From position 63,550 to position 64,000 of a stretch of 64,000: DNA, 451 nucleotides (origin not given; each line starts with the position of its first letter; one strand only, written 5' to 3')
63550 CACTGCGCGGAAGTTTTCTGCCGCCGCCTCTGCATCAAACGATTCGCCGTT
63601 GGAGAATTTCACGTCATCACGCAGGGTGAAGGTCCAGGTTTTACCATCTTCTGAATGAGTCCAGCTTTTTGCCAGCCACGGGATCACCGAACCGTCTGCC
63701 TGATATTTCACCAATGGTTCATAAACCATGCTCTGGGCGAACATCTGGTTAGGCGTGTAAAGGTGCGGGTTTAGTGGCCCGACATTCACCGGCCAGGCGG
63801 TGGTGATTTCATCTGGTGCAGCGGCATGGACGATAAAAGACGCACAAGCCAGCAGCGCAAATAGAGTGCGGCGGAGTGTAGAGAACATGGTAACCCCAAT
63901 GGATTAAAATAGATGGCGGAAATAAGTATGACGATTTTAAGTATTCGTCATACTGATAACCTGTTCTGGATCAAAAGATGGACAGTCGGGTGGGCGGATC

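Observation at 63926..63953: Exact NikR operator at the window edge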

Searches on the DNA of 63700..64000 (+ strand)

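Call 4: search_dna_similar(query=window:63700-64000:+, collection=ecoli_genomes, mode=near, max_rows=15)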
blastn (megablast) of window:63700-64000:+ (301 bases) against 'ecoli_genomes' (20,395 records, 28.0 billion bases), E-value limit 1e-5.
Records with a match: 5425; places in all: 5430; records where one place covers at least 80% of the query: 5425.
Genomes with a match: 5425 of 5426; with a place that covers at least 80% of the query: 5425. Places per genome that has any: lowest 1, median 1, highest 2. On chromosomes: 5430 places; on plasmids: 0.
Best place of each record, by identity: >=99% 474; 95-99% 4951.
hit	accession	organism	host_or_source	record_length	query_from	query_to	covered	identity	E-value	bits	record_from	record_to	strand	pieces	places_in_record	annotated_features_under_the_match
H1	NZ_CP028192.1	Escherichia coli strain CFSAN018748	tissue and/or biological fluid swine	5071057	1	301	100%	100.0%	2e-155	556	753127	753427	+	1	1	nikA: nickel ABC transporter substrate-binding protein | acpT: 4'-phosphopantetheinyl transferase AcpT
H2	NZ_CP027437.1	Escherichia coli strain 2012C-4221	missing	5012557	1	301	100%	100.0%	2e-155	556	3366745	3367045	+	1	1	nikA: nickel ABC transporter substrate-binding protein | acpT: 4'-phosphopantetheinyl transferase AcpT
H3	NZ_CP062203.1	Escherichia coli strain K_EC180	swine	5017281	1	301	100%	100.0%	2e-155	556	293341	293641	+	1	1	nikA: nickel ABC transporter substrate-binding protein | acpT: 4'-phosphopantetheinyl transferase AcpT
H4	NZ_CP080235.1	Escherichia coli O139:H1 strain W13-16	Sus scrofa scrofa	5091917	1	301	100%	100.0%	2e-155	556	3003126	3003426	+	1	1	nikA: nickel ABC transporter substrate-binding protein | acpT: 4'-phosphopantetheinyl transferase AcpT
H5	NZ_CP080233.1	Escherichia coli O139:H1 strain P15-25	Sus scrofa domesticus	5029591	1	301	100%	100.0%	2e-155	556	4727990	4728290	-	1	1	nikA: nickel ABC transporter substrate-binding protein | acpT: 4'-phosphopantetheinyl transferase AcpT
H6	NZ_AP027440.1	Escherichia coli strain EC556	Sus scrofa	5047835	1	301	100%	100.0%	2e-155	556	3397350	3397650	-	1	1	nikA: nickel ABC transporter substrate-binding protein | acpT: 4'-phosphopantetheinyl transferase AcpT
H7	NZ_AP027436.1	Escherichia coli strain EC571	Sus scrofa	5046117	1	301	100%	100.0%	2e-155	556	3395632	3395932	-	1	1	nikA: nickel ABC transporter substrate-binding protein | acpT: 4'-phosphopantetheinyl transferase AcpT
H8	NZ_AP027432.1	Escherichia coli strain EC581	Sus scrofa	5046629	1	301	100%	100.0%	2e-155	556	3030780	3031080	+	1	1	nikA: nickel ABC transporter substrate-binding protein | acpT: 4'-phosphopantetheinyl transferase AcpT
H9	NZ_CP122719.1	Escherichia coli strain ETEC1748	Sus scrofa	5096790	1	301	100%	100.0%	2e-155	556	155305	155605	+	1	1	nikA: nickel ABC transporter substrate-binding protein | acpT: 4'-phosphopantetheinyl transferase AcpT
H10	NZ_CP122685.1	Escherichia coli strain ETEC4067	Sus scrofa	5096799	1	301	100%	100.0%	2e-155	556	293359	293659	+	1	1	nikA: nickel ABC transporter substrate-binding protein | acpT: 4'-phosphopantetheinyl transferase AcpT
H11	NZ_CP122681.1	Escherichia coli strain ETEC4068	Sus scrofa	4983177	1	301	100%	100.0%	2e-155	556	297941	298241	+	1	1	nikA: nickel ABC transporter substrate-binding protein | acpT: 4'-phosphopantetheinyl transferase AcpT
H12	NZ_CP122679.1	Escherichia coli strain ETEC4069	Sus scrofa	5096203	1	301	100%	100.0%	2e-155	556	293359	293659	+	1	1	nikA: nickel ABC transporter substrate-binding protein | acpT: 4'-phosphopantetheinyl transferase AcpT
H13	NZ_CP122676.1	Escherichia coli strain ETEC4070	Sus scrofa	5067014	1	301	100%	100.0%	2e-155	556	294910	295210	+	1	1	nikA: nickel ABC transporter substrate-binding protein | acpT: 4'-phosphopantetheinyl transferase AcpT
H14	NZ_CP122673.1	Escherichia coli strain ETEC4071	Sus scrofa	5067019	1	301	100%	100.0%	2e-155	556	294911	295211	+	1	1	nikA: nickel ABC transporter substrate-binding protein | acpT: 4'-phosphopantetheinyl transferase AcpT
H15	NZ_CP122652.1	Escherichia coli strain ETEC4075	Sus scrofa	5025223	1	301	100%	100.0%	2e-155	556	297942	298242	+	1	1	nikA: nickel ABC transporter substrate-binding protein | acpT: 4'-phosphopantetheinyl transferase AcpT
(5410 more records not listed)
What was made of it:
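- The region is present in 5425 of 5426 complete E. coli genomes (call 4).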

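Call 6: get_annotated_region(hit=H1, flank=12000)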
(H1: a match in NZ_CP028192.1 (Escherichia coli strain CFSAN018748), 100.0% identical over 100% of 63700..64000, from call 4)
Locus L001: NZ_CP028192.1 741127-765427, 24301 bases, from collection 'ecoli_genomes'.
description: Escherichia coli strain CFSAN018748 chromosome, complete genome
organism: Escherichia coli strain CFSAN018748 (NCBI taxid 562)
replicon: chromosome; assembly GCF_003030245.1
host: -; source: tissue and/or biological fluid swine; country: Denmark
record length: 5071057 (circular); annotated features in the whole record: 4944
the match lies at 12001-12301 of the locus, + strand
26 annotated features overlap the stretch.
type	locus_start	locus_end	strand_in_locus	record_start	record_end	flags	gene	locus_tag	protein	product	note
CDS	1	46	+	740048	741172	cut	yhhJ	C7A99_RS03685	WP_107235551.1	ABC transporter permease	-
CDS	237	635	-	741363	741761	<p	-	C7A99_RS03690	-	ISAs1 family transposase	incomplete; partial in the middle of a contig; missing C-terminus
CDS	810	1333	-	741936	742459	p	-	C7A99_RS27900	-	Imm57 family immunity protein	frameshifted; internal stop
CDS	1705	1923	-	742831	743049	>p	-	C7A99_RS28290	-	RHS repeat-associated core domain-containing protein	internal stop; incomplete; partial in the middle of a contig; missing N-terminus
CDS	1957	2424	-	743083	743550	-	yibG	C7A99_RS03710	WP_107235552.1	sel1 repeat family protein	-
CDS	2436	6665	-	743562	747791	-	-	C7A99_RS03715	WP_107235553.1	RHS element core protein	-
CDS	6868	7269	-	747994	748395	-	nikR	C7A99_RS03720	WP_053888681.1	nickel-responsive transcriptional regulator NikR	-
CDS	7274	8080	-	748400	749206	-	nikE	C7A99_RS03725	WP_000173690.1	nickel import ATP-binding protein NikE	-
CDS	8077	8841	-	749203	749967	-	nikD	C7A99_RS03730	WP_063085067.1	nickel import ATP-binding protein NikD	-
CDS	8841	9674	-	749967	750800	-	nikC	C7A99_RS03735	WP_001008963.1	nickel ABC transporter permease subunit NikC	-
CDS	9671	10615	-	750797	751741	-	nikB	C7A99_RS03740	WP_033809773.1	nickel ABC transporter permease subunit NikB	-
CDS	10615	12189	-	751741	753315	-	nikA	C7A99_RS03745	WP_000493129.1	nickel ABC transporter substrate-binding protein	-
CDS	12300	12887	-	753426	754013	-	acpT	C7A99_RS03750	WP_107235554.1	4'-phosphopantetheinyl transferase AcpT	-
CDS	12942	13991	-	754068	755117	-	yhhT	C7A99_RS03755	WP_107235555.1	AI-2E family transporter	-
CDS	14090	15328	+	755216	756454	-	yhhS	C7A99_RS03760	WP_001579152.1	MFS transporter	-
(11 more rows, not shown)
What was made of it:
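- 62314..63888 (-): nikA, periplasmic nickel-binding protein, 524 aa, intact. Annotated nikA in matching genomes (calls 4, 6).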

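Call 23: search_dna_similar(query=window:63924-63955:+, collection=ecoli_genomes, mode=near, max_evalue=10, max_rows=12, rows=spread)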
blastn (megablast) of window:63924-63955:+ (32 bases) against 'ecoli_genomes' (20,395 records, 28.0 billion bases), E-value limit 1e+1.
Records with a match: 5299; places in all: 5303; records where one place covers at least 80% of the query: 5299.
Genomes with a match: 5299 of 5426; with a place that covers at least 80% of the query: 5299. Places per genome that has any: lowest 1, median 1, highest 2. On chromosomes: 5303 places; on plasmids: 0.
Best place of each record, by identity: >=99% 5299.
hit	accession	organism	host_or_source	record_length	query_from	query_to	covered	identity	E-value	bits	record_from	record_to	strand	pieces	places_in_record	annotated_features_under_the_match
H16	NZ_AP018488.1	Escherichia coli O157:H7 strain PV15-279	Homo sapiens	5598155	1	32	100%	100.0%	1e-7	60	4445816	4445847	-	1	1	none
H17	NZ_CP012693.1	Escherichia coli strain FORC_028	Homo sapiens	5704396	1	32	100%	100.0%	1e-7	60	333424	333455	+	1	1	none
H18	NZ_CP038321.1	Escherichia coli O157:H7 strain NE1127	bovine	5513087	1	32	100%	100.0%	1e-7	60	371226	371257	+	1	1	none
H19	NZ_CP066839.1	Escherichia coli strain Ec-RL2-1X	Gallus gallus domesticus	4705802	1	32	100%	100.0%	1e-7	60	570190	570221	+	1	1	none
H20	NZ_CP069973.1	Escherichia coli strain FDAARGOS_1280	Homo sapiens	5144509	1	32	100%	100.0%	1e-7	60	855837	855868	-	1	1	none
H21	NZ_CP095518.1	Escherichia coli strain GN02350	Homo sapiens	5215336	1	32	100%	100.0%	1e-7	60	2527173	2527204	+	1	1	none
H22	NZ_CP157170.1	Escherichia coli strain 99E2750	Homo sapiens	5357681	1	32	100%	100.0%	1e-7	60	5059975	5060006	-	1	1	none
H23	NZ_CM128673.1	Escherichia coli strain EC61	blood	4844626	1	32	100%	100.0%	1e-7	60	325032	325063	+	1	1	none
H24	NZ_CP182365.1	Escherichia coli strain Br_54_kylling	-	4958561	1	32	100%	100.0%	1e-7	60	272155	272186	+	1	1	none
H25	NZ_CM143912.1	Escherichia coli strain E04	Homo sapiens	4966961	1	32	100%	100.0%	1e-7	60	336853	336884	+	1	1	none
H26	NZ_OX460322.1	Escherichia coli strain EC0880B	Derived from parental isolate EC0880B ...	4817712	1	32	100%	100.0%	1e-7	60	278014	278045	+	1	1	none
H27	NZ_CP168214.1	Escherichia coli strain EC23-1020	urine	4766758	1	29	91%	100.0%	5e-6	55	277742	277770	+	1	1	none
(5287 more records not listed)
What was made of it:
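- The operator plus 2 nt on each side is exact in 5299 of them (call 23).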

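Call 25: search_dna_similar(query=window:63889-64000:+, collection=ecoli_genomes, mode=near, max_rows=60, rows=spread)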
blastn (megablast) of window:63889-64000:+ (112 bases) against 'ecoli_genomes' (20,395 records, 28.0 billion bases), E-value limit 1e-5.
Records with a match: 5425; places in all: 5429; records where one place covers at least 80% of the query: 5425.
Genomes with a match: 5425 of 5426; with a place that covers at least 80% of the query: 5425. Places per genome that has any: lowest 1, median 1, highest 2. On chromosomes: 5429 places; on plasmids: 0.
Best place of each record, by identity: >=99% 204; 95-99% 5219; 90-95% 2.
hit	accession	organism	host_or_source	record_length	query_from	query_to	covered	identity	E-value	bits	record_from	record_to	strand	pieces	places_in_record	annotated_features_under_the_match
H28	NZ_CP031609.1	Escherichia coli strain N3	Homo sapiens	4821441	1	112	100%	100.0%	6e-51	207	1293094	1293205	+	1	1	acpT: 4'-phosphopantetheinyl transferase AcpT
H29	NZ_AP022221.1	Escherichia coli strain WP8-S17-ESBL-08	-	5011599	1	112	100%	99.1%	3e-49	202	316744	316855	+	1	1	acpT: 4'-phosphopantetheinyl transferase AcpT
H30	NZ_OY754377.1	Escherichia coli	-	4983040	1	112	100%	99.1%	3e-49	202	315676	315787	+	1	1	acpT: 4'-phosphopantetheinyl transferase AcpT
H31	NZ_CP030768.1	Escherichia coli strain 2017C-4173W12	missing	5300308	1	112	100%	97.3%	6e-46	191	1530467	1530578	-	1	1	acpT: 4'-phosphopantetheinyl transferase AcpT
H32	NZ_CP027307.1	Escherichia coli strain 2015C-3108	Homo sapiens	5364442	1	112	100%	97.3%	6e-46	191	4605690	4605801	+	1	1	acpT: 4'-phosphopantetheinyl transferase AcpT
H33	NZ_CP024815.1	Escherichia coli strain CREC-629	Homo sapiens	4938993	1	112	100%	97.3%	6e-46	191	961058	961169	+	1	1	acpT: 4'-phosphopantetheinyl transferase AcpT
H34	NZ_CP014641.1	Escherichia coli strain BLK9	engineered variant of Escherichia coli ...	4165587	1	112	100%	97.3%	6e-46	191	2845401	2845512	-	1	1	acpT: 4'-phosphopantetheinyl transferase AcpT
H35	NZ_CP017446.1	Escherichia coli O157:H7 strain 9234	Cattle Hide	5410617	1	112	100%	97.3%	6e-46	191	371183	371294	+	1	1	acpT: 4'-phosphopantetheinyl transferase AcpT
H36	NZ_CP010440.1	Escherichia coli K-12 strain K-12 MG1655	not applicable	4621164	1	112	100%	97.3%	6e-46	191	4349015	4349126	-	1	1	acpT: 4'-phosphopantetheinyl transferase AcpT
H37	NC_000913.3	Escherichia coli str. K-12 substr. MG1655 strain K-12 ...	-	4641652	1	112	100%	97.3%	6e-46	191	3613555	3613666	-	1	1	acpT: holo-[acyl carrier protein] synthase 2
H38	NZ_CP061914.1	Escherichia coli strain SMBL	Goat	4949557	1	112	100%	97.3%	6e-46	191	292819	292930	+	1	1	acpT: 4'-phosphopantetheinyl transferase AcpT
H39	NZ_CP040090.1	Escherichia coli strain FT130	Migratory bird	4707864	1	112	100%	97.3%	6e-46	191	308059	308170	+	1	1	acpT: 4'-phosphopantetheinyl transferase AcpT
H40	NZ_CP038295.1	Escherichia coli O55:H7 strain TB182A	Homo sapiens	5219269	1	112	100%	97.3%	6e-46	191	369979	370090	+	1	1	acpT: 4'-phosphopantetheinyl transferase AcpT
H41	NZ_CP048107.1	Escherichia coli strain 201609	Homo sapiens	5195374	1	112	100%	97.3%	6e-46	191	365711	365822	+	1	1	acpT: 4'-phosphopantetheinyl transferase AcpT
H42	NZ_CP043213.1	Escherichia coli O16:H48 strain CV601gfp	missing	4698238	1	112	100%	97.3%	6e-46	191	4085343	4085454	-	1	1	acpT: 4'-phosphopantetheinyl transferase AcpT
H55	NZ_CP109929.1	Escherichia coli O6:K2:H1 strain C 691-04A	Homo sapiens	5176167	1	112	100%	97.3%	6e-46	191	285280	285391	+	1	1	acpT: 4'-phosphopantetheinyl transferase AcpT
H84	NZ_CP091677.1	Escherichia coli strain KFu022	river water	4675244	1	112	100%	96.4%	3e-44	185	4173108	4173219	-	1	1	acpT: 4'-phosphopantetheinyl transferase AcpT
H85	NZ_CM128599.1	Escherichia coli strain E500002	Homo sapiens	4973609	1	112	100%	96.4%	3e-44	185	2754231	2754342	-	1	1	acpT: 4'-phosphopantetheinyl transferase AcpT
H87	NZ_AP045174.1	Escherichia coli strain JNEC-KY178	Homo sapiens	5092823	1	101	90%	97.0%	8e-40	171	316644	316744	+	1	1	none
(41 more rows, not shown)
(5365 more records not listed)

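Call 26: get_annotated_region(hit=H84, flank=60)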
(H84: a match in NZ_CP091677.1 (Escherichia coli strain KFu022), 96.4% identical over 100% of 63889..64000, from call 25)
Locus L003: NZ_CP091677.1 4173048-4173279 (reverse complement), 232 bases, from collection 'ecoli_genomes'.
description: Escherichia coli strain KFu022 chromosome, complete genome
organism: Escherichia coli strain KFu022 (NCBI taxid 562)
replicon: chromosome; assembly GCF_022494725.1
host: -; source: river water; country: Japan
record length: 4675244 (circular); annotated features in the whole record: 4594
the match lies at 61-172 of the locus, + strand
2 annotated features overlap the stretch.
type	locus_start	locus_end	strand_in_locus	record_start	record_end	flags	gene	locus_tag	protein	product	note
CDS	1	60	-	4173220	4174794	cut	nikA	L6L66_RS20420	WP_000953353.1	nickel ABC transporter substrate-binding protein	-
CDS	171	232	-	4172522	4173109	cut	acpT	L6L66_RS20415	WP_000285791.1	4'-phosphopantetheinyl transferase AcpT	-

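Call 27: get_annotated_region(hit=H85, flank=60)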
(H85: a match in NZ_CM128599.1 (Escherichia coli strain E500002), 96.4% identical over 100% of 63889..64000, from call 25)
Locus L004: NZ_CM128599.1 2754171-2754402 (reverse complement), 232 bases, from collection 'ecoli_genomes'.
description: Escherichia coli strain E500002 chromosome, whole genome shotgun sequence
organism: Escherichia coli strain E500002 (NCBI taxid 562)
replicon: chromosome; assembly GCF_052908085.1
host: Homo sapiens; source: stool; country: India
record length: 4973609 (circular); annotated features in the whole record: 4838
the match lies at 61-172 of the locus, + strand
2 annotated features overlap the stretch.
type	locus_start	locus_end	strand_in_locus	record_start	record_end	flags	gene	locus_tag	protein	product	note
CDS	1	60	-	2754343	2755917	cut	nikA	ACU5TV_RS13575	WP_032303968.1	nickel ABC transporter substrate-binding protein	-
CDS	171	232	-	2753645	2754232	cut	acpT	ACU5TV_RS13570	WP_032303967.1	4'-phosphopantetheinyl transferase AcpT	-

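Call 28: get_annotated_region(hit=H87, flank=60)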
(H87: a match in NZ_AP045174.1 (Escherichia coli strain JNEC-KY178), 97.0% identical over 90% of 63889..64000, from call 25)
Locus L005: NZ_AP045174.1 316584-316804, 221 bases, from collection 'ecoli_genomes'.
description: Escherichia coli strain JNEC-KY178 chromosome, complete genome
organism: Escherichia coli strain JNEC-KY178 (NCBI taxid 562)
replicon: chromosome; assembly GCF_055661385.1
host: Homo sapiens; source: clinical; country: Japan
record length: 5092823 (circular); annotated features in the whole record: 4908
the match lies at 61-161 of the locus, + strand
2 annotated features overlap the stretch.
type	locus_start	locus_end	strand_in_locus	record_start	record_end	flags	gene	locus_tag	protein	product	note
CDS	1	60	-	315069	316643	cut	nikA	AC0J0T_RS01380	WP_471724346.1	nickel ABC transporter substrate-binding protein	-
CDS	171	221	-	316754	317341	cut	acpT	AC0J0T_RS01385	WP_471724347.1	4'-phosphopantetheinyl transferase AcpT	-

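Call 29: get_annotated_region(hit=H27, flank=100)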
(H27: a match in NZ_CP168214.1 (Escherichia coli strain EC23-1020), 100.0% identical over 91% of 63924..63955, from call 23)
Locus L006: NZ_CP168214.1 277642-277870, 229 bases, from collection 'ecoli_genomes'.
description: Escherichia coli strain EC23-1020 chromosome, complete genome
organism: Escherichia coli strain EC23-1020 (NCBI taxid 562)
replicon: chromosome; assembly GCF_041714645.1
host: -; source: urine; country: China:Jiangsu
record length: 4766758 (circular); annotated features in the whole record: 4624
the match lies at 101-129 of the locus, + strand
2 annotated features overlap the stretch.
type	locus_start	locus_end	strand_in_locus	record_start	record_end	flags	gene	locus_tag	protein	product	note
CDS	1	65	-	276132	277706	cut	nikA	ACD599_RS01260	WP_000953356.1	nickel ABC transporter substrate-binding protein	-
CDS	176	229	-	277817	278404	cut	acpT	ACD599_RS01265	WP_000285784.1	4'-phosphopantetheinyl transferase AcpT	-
